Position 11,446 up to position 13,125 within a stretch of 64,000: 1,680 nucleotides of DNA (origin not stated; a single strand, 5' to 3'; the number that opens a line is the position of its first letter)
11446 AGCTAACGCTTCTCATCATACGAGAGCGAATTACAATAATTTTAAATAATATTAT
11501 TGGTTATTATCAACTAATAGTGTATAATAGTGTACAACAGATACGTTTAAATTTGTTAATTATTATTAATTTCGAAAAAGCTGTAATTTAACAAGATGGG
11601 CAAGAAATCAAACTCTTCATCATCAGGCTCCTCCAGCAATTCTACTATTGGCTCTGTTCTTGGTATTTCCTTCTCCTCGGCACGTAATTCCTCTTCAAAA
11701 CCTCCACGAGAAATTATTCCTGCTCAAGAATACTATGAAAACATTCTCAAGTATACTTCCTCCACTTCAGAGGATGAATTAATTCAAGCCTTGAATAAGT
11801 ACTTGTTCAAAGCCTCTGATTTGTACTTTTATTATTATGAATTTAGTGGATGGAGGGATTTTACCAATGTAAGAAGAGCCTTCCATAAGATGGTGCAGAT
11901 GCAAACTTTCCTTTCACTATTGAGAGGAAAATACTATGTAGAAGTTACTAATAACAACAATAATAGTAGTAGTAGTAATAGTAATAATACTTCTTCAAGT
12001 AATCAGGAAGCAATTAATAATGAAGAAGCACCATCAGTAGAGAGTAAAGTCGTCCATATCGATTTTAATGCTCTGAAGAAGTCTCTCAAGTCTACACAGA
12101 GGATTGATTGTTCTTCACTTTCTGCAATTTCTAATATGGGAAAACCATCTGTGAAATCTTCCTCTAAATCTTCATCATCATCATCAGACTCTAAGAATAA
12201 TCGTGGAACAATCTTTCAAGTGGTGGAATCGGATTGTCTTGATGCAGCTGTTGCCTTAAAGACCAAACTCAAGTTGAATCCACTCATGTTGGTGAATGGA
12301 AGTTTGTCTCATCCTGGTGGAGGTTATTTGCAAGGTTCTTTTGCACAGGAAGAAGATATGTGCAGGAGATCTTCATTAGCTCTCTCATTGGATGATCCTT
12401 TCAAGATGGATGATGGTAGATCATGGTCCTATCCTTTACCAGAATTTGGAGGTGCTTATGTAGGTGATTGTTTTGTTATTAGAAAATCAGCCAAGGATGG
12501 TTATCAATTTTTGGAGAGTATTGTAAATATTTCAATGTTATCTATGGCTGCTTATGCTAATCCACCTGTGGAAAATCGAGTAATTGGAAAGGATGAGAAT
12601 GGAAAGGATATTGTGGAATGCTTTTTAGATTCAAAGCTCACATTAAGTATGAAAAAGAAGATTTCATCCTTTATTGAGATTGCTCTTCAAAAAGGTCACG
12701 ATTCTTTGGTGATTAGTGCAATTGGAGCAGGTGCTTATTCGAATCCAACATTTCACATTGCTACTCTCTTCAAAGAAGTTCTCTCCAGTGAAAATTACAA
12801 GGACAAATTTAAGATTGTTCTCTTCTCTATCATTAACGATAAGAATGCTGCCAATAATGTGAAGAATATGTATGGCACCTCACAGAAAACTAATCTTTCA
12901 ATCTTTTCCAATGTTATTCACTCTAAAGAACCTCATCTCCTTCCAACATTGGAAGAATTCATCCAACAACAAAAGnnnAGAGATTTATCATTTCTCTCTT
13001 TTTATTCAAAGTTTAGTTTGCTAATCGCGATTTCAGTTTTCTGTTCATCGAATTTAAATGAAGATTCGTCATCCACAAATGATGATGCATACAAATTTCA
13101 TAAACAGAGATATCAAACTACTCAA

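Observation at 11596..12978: Bacterial-type PARG-like macrodomain (DUF2263) gene in a eukaryote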

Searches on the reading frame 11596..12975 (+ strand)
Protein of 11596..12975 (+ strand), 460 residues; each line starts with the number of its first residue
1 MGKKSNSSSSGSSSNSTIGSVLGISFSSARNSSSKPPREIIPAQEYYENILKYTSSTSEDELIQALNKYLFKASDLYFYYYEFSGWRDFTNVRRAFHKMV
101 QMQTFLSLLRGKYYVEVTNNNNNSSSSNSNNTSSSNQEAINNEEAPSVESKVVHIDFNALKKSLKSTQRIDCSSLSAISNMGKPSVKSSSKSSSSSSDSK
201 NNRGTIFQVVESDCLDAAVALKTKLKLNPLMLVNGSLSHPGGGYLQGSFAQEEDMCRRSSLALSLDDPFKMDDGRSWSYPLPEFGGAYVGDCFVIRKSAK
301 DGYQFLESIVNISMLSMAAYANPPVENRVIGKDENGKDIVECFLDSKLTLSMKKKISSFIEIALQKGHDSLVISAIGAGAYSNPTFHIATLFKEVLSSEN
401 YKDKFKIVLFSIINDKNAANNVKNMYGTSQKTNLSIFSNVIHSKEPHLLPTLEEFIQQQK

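Call 3: search_protein_families(library=pfam, proteins=[window:11596-12975:+], max_evalue=1)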
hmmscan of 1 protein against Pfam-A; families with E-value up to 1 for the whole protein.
window:11596-12975:+ (460 aa): 1 family
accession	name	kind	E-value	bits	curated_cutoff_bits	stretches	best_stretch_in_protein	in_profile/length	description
PF10021.15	PARG_cat_microb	-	9.1e-17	62.2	23.5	1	160-269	27-117/146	Microbial-type PARG, catalytic domain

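Call 4: search_protein_families(library=ncbifam, proteins=[window:11596-12975:+], max_evalue=1)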
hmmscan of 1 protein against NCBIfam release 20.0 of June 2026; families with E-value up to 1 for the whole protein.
window:11596-12975:+ (460 aa): 1 family
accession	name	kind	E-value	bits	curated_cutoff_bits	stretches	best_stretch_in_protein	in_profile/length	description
TIGR02452.1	TIGR02452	hypoth_equivalog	2.3e-23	83.1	50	1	197-423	48-262/266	TIGR02452 family protein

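Call 5: search_solved_structures(query=window:11596-12975:+, max_evalue=1, show_alignments=3)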
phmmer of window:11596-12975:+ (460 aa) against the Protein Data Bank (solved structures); distinct sequences matched with E-value up to 1: 12.
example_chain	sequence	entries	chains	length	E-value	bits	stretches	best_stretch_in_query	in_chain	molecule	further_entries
5zdf_A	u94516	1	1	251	4.3e-08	36.1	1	217-268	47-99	Poly ADP-ribose glycohydrolase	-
5zde_C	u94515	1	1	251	4.3e-08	36.1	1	217-268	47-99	Poly ADP-ribose glycohydrolase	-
5zdd_A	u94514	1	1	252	4.3e-08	36.1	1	217-268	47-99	Poly ADP-ribose glycohydrolase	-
5zdg_C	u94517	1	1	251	4.4e-08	36.1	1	217-268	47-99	Poly APD-ribose glycohydrolase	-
5zdb_A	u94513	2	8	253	4.4e-08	36.1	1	217-268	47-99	Poly ADP-ribose glycohydrolase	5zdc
5zda_A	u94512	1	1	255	4.5e-08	36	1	217-268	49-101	poly ADP-ribose glycohydrolase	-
3sig_A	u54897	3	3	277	5.7e-06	29.1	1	205-265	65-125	poly(ADP-ribose) glycohydrolase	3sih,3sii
3sij_A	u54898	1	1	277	3.9e-05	26.4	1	205-265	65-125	poly(ADP-ribose) glycohydrolase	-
7fh4_A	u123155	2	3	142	0.54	12.7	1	112-176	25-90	CMP/dCMP-type deaminase domain-containing protein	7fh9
8rzk_A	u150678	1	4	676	0.88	12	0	59-120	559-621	Conserved hypothetical periplasmic protein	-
8rzg_A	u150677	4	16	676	0.88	12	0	59-120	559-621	Conserved hypothetical periplasmic protein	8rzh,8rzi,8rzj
5opq_A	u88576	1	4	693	0.91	12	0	59-120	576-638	3,6-anhydro-D-galactosidase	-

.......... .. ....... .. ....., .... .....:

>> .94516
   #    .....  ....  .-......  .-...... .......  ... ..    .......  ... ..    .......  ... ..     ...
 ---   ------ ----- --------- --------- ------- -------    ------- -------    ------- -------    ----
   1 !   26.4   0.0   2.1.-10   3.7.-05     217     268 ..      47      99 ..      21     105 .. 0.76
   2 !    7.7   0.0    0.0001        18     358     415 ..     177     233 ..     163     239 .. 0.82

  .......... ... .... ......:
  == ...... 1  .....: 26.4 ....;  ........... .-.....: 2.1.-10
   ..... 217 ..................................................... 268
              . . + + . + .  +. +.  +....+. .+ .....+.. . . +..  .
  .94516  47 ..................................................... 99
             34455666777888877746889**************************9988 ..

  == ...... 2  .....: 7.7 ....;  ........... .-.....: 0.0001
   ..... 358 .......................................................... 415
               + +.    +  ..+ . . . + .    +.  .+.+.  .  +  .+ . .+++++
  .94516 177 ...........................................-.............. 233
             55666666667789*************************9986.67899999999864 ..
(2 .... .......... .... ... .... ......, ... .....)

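Call 6: find_homologous_proteins(query=window:11596-12975:+)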
Query window:11596-12975:+ (460 aa): 13 proteins with E <= 0.001 among 8000 candidates.
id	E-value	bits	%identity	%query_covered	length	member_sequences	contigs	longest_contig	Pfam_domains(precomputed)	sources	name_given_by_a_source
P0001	3.2e-295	997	100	100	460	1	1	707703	PF10021.16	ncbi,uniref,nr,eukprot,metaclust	ncbi:predicted protein [Naegleria gruberi]|uniref:Predicted protein n=1 Tax=Naegleria gruberi TaxID=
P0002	2.6e-207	707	75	92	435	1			PF10021.16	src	-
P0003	1.6e-138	481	50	95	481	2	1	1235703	PF10021.16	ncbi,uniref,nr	ncbi:hypothetical protein FDP41_000498 [Naegleria fowleri]|uniref:Microbial-type PARG catalytic doma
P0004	3.6e-114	400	46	71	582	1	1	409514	PF10021.16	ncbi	ncbi:hypothetical protein ABK040_006664 [Willaertia magna]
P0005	3.1e-103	364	45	69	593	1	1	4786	PF10021.16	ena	-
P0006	2.4e-102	361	56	62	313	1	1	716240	PF10021.16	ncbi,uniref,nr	ncbi:hypothetical protein C9374_001945 [Naegleria lovaniensis]|uniref:Microbial-type PARG catalytic 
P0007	5.7e-98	347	41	69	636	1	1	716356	PF10021.16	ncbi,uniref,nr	ncbi:hypothetical protein C9374_002239 [Naegleria lovaniensis]|uniref:Microbial-type PARG catalytic 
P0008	7.2e-94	334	42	69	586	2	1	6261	PF10021.16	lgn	-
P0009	7.2e-31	126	37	52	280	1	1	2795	PF10021.16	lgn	-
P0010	1.7e-22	98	37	46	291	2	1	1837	PF10021.16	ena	-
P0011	9.8e-20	89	34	46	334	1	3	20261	PF10021.16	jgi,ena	-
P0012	8.4e-5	40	22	50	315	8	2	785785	PF10021.16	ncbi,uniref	ncbi:TIGR02452 family protein [Streptomyces scopuliridis]|uniref:TIGR02452 family protein n=1 Tax=St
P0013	4.7e-4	38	21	62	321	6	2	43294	PF10021.16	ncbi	ncbi:TIGR02452 family protein [Streptomyces sp. NPDC055036]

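Call 17: list_cluster_members(proteins=[P0001, P0002, P0009, P0010, P0011])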
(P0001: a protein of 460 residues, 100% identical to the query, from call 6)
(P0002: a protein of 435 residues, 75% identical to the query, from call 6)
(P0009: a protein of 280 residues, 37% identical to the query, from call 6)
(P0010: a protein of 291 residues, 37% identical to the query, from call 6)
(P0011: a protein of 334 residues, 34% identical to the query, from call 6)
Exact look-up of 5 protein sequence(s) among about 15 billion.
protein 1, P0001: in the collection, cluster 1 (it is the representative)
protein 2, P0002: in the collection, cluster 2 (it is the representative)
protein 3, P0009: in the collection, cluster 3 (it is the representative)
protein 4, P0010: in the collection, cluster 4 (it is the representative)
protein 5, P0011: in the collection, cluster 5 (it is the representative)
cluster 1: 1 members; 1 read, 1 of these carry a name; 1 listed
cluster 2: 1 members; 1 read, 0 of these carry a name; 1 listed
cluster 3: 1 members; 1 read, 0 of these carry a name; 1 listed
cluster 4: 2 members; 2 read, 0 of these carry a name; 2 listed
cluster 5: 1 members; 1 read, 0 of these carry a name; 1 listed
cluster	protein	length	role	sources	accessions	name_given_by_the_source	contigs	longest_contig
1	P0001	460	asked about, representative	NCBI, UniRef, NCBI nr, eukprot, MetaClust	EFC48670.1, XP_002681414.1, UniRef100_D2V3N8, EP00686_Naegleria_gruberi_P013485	predicted protein [Naegleria gruberi] | Predicted protein n=1 Tax=Naegleria gruberi TaxID=5762 RepID=D2V3N8_NAEGR | uncharacterized protein NAEGRDRAFT_63432 [Naegleria gruberi]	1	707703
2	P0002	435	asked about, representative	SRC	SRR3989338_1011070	-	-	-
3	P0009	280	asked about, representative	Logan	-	-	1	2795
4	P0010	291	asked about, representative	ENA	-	-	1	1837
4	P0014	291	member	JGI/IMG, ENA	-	-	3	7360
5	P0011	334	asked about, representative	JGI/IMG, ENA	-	-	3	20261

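Call 19: search_protein_representatives(protein=window:11596-12975:+)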
Query: 460 residues. Proteins with E-value up to 0.001 (for the whole library): 4419; up to 1e-10: 1366; up to 1e-30: 82. The best 150 are listed.
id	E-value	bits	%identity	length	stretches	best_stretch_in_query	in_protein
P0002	8.3e-208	707.1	79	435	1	1-440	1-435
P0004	1.2e-114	400.3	47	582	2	129-433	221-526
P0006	7.8e-103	361.4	60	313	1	1-302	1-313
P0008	2.3e-94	333.5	47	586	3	119-425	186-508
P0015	6.9e-89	315.4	44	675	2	116-425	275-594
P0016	7.6e-76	272.5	43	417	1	22-458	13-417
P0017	2.4e-71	257.7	43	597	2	115-422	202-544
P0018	1.4e-52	195.8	38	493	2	208-422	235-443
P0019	1.0e-51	193.0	37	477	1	39-430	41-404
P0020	5.3e-51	190.7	46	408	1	207-422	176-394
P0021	5.6e-51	190.6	41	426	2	185-420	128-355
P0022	2.5e-48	181.8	49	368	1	205-420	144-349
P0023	3.8e-48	181.2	49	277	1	210-425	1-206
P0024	6.2e-48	180.6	40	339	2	205-421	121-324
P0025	6.8e-47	177.1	33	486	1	20-424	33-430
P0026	7.9e-46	173.6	39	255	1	186-420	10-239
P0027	1.3e-45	172.9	39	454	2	194-422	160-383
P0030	5.9e-45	170.8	44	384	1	197-424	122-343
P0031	3.2e-44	168.3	39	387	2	197-427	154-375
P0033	1.6e-42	162.7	44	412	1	205-419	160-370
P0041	1.2e-39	153.2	46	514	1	208-420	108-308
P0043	4.4e-39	151.4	42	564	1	204-422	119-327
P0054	2.1e-36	142.6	43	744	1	200-420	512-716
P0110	5.2e-29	118.2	39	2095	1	205-419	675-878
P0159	7.9e-26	107.7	41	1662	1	205-423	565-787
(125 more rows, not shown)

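Call 20: list_cluster_members(proteins=[P0015, P0016, P0017, P0018, P0019, P0020, P0021, P0022, P0024, P0025])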
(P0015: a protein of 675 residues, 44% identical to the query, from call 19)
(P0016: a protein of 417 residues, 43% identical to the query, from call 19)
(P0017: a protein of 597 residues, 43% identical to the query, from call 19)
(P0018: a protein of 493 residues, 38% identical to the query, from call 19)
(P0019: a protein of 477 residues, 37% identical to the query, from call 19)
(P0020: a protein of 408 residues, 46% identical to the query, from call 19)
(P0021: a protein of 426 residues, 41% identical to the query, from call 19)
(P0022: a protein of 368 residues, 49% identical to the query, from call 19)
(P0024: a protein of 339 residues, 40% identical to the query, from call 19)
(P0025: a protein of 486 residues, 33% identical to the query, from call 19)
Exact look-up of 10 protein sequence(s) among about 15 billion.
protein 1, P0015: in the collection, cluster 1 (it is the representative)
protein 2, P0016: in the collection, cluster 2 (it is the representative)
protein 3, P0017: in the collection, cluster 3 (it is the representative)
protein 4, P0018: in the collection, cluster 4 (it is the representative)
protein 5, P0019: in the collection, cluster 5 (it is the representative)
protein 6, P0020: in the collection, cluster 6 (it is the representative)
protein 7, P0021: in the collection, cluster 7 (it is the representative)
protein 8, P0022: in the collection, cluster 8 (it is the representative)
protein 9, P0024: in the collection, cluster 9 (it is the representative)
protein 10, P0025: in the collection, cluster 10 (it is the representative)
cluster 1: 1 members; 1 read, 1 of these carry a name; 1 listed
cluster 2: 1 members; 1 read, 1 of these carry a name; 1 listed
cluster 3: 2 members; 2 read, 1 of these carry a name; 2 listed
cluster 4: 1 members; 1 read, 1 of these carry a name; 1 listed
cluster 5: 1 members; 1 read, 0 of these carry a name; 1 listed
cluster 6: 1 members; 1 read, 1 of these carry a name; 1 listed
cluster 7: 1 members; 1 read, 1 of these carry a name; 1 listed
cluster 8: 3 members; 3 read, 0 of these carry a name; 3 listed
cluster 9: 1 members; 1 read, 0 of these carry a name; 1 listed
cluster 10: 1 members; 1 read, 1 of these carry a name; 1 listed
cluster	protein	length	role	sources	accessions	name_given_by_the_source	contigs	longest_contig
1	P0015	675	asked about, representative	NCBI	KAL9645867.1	hypothetical protein ABK040_003597 [Willaertia magna]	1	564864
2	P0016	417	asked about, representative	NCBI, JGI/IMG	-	uncharacterized protein (TIGR02452 family)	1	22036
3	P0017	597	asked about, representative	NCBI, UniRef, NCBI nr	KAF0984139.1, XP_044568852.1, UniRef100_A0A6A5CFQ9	hypothetical protein FDP41_008054 [Naegleria fowleri] | Microbial-type PARG catalytic domain-containing protein n=1 Tax=Naegleria fowleri ... | uncharacterized protein FDP41_008054 [Naegleria fowleri]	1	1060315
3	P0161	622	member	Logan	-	-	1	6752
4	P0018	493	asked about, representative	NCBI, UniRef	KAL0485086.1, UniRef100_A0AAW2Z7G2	hypothetical protein AKO1_011855 [Acrasis kona] | Microbial-type PARG catalytic domain-containing protein n=1 Tax=Acrasis kona ...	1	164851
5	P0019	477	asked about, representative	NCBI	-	-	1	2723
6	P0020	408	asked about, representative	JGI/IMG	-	uncharacterized protein (TIGR02452 family)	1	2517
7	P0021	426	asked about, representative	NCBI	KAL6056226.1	UBA domain-containing protein [Balamuthia mandrillaris]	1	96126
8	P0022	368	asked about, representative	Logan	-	-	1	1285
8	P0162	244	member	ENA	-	-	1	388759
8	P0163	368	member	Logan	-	-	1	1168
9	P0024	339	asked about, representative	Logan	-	-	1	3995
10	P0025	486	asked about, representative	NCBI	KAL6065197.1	DUF2263 domain-containing protein [Balamuthia mandrillaris]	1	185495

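Call 26: find_encoding_contigs(protein=P0016, flank=10000, max_places=2)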
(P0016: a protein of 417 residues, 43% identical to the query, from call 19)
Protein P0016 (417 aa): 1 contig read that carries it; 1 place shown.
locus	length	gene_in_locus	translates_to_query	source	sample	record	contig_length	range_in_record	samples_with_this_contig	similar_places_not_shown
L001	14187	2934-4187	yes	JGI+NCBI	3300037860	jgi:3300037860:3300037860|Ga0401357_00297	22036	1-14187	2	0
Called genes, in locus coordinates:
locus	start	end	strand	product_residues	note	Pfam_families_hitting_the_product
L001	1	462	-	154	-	?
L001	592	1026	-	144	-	-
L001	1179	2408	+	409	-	PF12796:Ank_2 (weak), PF13606:Ank_3 (faint)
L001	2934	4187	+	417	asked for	PF10021:PARG_cat_microb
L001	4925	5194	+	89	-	-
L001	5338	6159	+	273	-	-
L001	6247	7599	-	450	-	PF12937:F-box-like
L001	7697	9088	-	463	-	PF03372:Exo_endo_phos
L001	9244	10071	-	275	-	-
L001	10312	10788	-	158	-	-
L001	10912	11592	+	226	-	PF02798:GST_N, PF13409:GST_N_2, PF00043:GST_C (weak), PF13410:GST_C_2 (weak)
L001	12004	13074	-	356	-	-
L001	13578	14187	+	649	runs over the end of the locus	PF00270:DEAD, PF04851:ResIII (weak), PF00271:Helicase_C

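Call 28: list_cluster_members(proteins=[P0026, P0027, P0030, P0031, P0033, P0041, P0043, P0054, P0110, P0159])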
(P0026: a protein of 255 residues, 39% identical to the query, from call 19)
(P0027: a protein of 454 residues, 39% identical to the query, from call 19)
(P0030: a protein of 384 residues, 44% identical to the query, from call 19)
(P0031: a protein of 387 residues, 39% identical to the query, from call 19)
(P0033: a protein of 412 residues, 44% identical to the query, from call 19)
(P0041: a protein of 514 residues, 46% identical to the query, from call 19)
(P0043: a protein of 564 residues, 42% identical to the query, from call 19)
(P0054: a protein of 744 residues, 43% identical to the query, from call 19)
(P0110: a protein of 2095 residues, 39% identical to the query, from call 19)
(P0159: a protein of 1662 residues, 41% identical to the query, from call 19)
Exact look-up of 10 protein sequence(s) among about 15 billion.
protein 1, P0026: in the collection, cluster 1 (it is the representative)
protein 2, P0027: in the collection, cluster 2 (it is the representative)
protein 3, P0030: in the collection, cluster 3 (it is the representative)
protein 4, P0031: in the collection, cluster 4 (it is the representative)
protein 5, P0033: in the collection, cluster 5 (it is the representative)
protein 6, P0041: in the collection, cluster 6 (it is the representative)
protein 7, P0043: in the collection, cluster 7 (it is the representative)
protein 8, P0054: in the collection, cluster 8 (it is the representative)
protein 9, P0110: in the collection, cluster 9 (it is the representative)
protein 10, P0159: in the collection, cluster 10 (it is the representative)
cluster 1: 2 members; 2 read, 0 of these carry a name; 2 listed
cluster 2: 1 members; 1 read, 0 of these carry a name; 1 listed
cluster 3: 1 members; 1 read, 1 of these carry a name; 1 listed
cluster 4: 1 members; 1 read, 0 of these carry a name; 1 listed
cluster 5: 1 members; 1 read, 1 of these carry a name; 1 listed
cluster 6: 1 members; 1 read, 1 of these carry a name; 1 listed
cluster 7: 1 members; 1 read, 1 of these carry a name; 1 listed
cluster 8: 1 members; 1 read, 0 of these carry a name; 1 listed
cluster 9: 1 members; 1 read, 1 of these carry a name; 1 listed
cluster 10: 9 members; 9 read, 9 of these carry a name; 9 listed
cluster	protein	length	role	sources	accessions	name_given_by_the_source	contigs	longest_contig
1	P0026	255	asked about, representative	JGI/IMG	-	-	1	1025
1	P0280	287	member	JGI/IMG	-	-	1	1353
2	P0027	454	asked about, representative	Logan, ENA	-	-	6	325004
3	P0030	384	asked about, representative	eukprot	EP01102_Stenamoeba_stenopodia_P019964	TRINITY_DN7644_c0_g1_i1.p1 TRINITY_DN7644_c0_g1~~TRINITY_DN7644_c0_g1_i1.p1 ORF ...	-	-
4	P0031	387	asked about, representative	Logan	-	-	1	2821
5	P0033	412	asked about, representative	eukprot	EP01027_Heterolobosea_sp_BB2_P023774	GEZU01035771.1.p1 GENE.GEZU01035771.1~~GEZU01035771.1.p1 ORF type:complete len:413 ...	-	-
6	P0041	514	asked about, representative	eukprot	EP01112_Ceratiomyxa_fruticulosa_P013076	TRINITY_DN3658_c0_g3_i1.p1 TRINITY_DN3658_c0_g3~~TRINITY_DN3658_c0_g3_i1.p1 ORF ...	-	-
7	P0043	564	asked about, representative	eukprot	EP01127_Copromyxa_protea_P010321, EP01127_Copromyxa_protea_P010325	TRINITY_DN2511_c0_g1_i3.p1 TRINITY_DN2511_c0_g1~~TRINITY_DN2511_c0_g1_i3.p1 ORF ...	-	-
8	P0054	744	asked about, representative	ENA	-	-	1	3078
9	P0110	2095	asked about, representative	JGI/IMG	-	uncharacterized protein (TIGR02452 family)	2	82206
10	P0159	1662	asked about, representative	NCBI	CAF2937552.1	unnamed protein product, partial [Rotaria sp. Silwood2]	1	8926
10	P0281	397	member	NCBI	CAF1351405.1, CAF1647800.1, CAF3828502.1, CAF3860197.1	unnamed protein product, partial [Rotaria sp. Silwood1]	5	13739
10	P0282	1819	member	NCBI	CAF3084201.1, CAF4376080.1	unnamed protein product, partial [Rotaria sp. Silwood2]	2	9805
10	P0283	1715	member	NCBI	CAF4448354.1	unnamed protein product, partial [Rotaria sp. Silwood2]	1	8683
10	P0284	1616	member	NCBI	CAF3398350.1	unnamed protein product, partial [Rotaria sp. Silwood2]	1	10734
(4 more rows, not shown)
